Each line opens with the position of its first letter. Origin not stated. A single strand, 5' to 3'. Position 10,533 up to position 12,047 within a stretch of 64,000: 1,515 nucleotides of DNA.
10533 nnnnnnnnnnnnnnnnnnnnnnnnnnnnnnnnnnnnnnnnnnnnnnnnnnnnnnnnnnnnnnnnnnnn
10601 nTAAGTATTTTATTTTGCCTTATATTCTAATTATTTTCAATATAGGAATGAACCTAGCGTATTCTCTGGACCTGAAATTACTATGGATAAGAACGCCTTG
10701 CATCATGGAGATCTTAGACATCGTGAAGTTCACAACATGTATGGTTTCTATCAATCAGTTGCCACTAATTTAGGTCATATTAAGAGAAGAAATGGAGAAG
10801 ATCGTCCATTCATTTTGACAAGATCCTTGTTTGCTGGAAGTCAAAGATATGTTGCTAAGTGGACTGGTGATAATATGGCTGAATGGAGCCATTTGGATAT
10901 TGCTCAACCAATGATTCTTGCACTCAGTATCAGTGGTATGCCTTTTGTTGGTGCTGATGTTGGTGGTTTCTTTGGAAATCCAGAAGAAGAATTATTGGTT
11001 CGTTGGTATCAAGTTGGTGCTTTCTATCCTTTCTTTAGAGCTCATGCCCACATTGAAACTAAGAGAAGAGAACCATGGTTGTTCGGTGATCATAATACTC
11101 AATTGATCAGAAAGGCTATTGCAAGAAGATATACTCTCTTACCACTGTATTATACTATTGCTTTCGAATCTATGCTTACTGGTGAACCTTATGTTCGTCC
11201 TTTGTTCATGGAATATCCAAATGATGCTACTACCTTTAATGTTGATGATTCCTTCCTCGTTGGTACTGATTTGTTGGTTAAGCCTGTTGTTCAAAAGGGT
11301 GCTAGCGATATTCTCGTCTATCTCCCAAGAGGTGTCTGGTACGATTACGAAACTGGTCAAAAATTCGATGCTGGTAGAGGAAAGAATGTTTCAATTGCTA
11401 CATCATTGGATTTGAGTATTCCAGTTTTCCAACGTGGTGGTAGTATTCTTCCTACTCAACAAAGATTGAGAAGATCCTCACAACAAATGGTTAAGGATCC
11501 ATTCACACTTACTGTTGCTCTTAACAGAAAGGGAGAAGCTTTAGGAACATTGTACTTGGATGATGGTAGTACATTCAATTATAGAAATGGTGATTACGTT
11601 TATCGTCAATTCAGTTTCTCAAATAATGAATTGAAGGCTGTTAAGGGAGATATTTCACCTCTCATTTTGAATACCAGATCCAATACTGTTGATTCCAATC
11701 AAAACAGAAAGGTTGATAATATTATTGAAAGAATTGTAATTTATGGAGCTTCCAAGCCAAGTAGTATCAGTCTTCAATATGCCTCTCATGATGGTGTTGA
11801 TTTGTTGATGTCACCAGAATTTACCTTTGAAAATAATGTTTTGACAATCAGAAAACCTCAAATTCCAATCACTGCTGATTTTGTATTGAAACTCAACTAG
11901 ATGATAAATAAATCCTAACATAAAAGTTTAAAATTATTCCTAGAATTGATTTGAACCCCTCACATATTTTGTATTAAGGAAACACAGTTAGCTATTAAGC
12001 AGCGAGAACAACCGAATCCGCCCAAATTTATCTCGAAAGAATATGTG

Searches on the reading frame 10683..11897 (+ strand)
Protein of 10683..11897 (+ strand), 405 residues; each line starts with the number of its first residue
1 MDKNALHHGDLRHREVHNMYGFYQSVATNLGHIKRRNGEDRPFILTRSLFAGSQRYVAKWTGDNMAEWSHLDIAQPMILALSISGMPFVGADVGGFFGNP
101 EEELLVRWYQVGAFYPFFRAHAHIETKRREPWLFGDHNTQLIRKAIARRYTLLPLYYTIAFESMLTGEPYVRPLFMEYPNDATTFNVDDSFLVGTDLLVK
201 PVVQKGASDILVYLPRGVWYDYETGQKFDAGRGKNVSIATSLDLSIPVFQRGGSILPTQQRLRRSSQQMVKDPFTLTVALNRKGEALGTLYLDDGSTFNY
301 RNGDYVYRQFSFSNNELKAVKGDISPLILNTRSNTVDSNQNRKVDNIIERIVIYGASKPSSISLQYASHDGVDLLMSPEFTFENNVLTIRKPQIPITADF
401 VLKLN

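Call 20: search_protein_families(library=pfam, proteins=[window:10683-11897:+], max_evalue=0.001)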
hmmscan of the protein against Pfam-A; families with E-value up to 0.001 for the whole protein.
window:10683-11897:+ (405 aa): 3 families
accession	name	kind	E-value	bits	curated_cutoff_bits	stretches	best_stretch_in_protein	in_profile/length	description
PF01055.32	Glyco_hydro_31_2nd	-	1.2e-61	209.3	23.5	1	4-158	174-327/328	Glycosyl hydrolases family 31 TIM-barrel domain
PF21365.3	Glyco_hydro_31_3rd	-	1.2e-27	96.7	24.4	1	167-256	1-87/87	Glycosyl hydrolase family 31 C-terminal domain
PF17137.9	DUF5110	-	9e-08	32.5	27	1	274-324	2-55/71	Domain of unknown function (DUF5110)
